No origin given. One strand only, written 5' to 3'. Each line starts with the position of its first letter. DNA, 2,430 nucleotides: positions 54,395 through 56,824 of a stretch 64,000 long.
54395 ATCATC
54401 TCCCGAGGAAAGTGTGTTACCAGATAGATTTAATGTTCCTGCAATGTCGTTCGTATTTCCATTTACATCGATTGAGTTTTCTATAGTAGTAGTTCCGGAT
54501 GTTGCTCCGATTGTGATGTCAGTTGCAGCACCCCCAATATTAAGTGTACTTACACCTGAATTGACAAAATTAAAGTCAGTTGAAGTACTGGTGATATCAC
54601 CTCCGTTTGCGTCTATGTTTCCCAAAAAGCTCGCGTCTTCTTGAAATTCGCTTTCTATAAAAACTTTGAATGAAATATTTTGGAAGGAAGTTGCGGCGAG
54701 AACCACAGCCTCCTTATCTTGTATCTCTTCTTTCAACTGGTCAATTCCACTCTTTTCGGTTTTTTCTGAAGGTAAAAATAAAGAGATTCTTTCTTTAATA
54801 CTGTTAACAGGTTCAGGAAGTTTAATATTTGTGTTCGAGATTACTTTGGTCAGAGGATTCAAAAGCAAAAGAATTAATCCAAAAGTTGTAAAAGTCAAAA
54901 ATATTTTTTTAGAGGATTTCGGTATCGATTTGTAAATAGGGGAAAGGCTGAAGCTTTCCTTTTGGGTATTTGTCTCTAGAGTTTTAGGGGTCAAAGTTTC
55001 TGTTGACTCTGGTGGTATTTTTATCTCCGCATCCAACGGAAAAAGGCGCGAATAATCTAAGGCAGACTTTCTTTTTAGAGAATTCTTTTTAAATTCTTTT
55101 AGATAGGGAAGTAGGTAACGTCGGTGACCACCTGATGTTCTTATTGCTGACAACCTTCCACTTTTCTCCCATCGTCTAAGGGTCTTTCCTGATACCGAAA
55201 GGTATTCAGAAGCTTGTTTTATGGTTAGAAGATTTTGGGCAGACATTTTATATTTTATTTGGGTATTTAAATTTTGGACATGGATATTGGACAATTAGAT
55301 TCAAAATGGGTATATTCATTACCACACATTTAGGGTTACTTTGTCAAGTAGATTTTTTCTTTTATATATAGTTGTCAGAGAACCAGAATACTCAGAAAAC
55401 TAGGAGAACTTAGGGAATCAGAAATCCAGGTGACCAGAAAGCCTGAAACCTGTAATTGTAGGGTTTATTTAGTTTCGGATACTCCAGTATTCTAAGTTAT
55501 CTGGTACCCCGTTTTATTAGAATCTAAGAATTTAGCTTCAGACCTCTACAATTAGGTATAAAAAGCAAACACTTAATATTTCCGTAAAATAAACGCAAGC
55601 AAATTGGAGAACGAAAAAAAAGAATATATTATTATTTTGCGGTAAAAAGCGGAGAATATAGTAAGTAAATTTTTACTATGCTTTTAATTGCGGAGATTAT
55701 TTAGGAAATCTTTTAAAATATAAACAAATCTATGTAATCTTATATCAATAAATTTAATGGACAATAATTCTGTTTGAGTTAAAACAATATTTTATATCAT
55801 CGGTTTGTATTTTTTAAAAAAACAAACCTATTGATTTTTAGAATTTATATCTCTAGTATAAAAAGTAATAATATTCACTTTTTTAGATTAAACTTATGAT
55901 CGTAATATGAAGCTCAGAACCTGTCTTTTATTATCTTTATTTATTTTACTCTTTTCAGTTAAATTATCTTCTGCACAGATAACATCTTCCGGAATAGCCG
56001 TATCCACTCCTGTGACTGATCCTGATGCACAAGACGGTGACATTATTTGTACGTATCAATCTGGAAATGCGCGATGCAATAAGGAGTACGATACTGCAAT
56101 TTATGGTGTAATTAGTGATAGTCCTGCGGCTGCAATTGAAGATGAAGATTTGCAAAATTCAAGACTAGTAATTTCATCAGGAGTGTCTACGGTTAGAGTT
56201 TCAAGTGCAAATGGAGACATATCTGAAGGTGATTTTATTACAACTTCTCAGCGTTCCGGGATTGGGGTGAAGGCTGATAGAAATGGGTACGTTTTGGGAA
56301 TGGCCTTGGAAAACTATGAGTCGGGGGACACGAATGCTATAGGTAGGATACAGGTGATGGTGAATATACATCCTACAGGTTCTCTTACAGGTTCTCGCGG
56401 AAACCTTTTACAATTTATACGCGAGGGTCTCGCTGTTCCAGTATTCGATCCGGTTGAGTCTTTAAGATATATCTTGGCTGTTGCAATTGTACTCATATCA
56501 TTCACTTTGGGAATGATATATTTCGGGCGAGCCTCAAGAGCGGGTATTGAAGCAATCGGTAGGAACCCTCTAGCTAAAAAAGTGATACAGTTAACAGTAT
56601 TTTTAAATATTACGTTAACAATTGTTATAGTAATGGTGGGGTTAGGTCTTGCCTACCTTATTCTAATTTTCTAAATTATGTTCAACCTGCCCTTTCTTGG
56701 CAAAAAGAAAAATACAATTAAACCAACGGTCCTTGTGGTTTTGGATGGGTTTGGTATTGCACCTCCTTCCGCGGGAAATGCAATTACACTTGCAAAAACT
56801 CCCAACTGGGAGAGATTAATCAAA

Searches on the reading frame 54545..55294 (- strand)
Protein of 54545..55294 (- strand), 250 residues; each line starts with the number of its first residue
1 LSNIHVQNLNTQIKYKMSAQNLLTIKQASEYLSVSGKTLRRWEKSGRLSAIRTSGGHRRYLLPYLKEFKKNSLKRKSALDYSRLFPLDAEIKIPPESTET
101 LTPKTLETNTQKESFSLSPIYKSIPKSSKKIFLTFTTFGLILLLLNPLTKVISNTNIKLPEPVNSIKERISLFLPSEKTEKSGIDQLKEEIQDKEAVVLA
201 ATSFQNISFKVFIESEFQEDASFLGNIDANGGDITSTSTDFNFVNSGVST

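Call 5: search_protein_families(library=ncbifam, proteins=[window:54545-55294:-], max_evalue=0.01)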
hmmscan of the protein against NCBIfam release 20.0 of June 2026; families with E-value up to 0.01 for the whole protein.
window:54545-55294:- (250 aa): 6 families
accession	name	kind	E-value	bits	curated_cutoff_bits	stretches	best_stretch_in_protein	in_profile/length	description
NF033787.1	HTH_BldC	subfamily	2.1e-12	46.7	77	1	22-60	2-40/49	BldC family transcriptional regulator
TIGR01764.1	excise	domain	6e-09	36.1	28.8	1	22-59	1-37/49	excisionase family DNA-binding protein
NF033518.0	transpos_IS607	equivalog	2.2e-05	24.1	110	1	26-72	1-47/187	IS607 family transposase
NF047375.1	HeatShock_HspR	equivalog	0.00016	21.6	105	1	21-63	2-44/92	heat shock protein transcriptional repressor HspR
NF040522.1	VC1465_fam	subfamily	0.0015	18.6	70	1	22-45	9-32/111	VC1465 family Xer recombination activation factor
NF041849.1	trans_regNmlR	equivalog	0.0054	16.8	175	0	24-84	2-69/117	stress response transcriptional regulator NmlR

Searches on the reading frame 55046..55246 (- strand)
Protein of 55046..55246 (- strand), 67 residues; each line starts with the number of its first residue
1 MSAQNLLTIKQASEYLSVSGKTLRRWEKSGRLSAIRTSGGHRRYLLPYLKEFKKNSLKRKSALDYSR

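Call 105: find_related_loci(query=A4, collection=metagenome_contigs, flank=2500)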
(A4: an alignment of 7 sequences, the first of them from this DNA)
Query A4 (67 aa) in metagenome_contigs; peptide patterns used: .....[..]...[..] (x = any residue, [..] = any of these).
540 stretches matched a pattern; 497 encode a relative of the query (tblastn E <= 1e-3); the best 80 are kept; 80 distinct loci.
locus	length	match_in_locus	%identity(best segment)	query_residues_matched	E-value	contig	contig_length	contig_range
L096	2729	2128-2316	67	1-63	1e-22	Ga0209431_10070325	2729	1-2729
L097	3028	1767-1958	58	1-64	1e-19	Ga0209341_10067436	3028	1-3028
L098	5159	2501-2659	66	4-56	8e-19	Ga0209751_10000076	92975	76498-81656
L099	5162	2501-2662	61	1-54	2e-18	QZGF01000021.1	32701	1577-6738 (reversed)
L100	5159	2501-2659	68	6-58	2e-18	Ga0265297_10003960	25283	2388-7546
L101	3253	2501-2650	64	4-53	3e-18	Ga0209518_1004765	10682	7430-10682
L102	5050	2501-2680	53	4-63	5e-18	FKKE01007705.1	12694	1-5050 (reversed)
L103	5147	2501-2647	61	1-49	1e-17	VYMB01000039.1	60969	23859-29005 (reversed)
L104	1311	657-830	53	4-61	2e-17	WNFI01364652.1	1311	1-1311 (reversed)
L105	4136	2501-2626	79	5-46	3e-17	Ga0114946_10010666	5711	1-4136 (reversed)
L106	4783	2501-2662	57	1-54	3e-17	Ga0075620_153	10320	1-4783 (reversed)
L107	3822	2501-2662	57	6-59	4e-17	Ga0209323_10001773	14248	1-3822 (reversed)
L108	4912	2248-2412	56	6-60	6e-17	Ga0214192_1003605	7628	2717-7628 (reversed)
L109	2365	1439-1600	63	1-53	5e-17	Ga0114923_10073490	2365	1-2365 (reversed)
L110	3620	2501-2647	61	6-54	9e-17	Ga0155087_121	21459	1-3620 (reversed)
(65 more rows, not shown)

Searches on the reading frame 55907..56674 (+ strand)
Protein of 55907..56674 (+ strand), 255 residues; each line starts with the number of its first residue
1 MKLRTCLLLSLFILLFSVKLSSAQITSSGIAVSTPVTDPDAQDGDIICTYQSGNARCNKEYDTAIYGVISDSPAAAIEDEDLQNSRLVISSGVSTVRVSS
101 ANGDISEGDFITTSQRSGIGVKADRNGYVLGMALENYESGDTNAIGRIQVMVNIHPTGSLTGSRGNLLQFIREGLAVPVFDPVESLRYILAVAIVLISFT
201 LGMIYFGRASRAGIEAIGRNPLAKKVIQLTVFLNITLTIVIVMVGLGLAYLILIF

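Call 22: search_protein_families(library=pfam, proteins=[window:55907-56674:+], max_evalue=0.01)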
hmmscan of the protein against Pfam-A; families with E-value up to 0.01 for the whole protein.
window:55907-56674:+ (255 aa): 0 families

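Call 57: search_protein_families(library=ncbifam, proteins=[window:55907-56674:+], max_evalue=1)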
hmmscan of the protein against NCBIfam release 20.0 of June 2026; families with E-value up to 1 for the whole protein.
window:55907-56674:+ (255 aa): 4 families
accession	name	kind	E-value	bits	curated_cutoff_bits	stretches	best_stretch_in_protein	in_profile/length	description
NF005363.0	PRK06876.1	equivalog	0.056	13.3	71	1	189-253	9-74/80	F0F1 ATP synthase subunit C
NF005521.0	PRK07159.1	equivalog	0.095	12.7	122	1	204-255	49-99/101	F0F1 ATP synthase subunit C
TIGR01260.1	ATP_synt_c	equivalog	0.21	11.7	43.95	1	212-255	15-57/58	ATP synthase F0 subunit C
NF005608.0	PRK07354.1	equivalog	0.5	11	128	1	192-253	15-75/81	F0F1 ATP synthase subunit C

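Call 58: search_protein_families(library=pfam, proteins=[window:55907-56674:+], max_evalue=5)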
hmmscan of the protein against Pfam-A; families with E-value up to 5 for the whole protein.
window:55907-56674:+ (255 aa): 3 families
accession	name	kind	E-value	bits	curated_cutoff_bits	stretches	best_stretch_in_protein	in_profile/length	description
PF04341.17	DUF485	-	0.22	11.9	28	1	168-211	35-77/88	Protein of unknown function, DUF485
PF00420.29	Oxidored_q2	-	0.71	10.1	26.1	1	186-252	24-78/95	NADH-ubiquinone/plastoquinone oxidoreductase chain 4L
PF15050.11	SCIMP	-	0.75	10.7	27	1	188-206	10-28/132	SCIMP protein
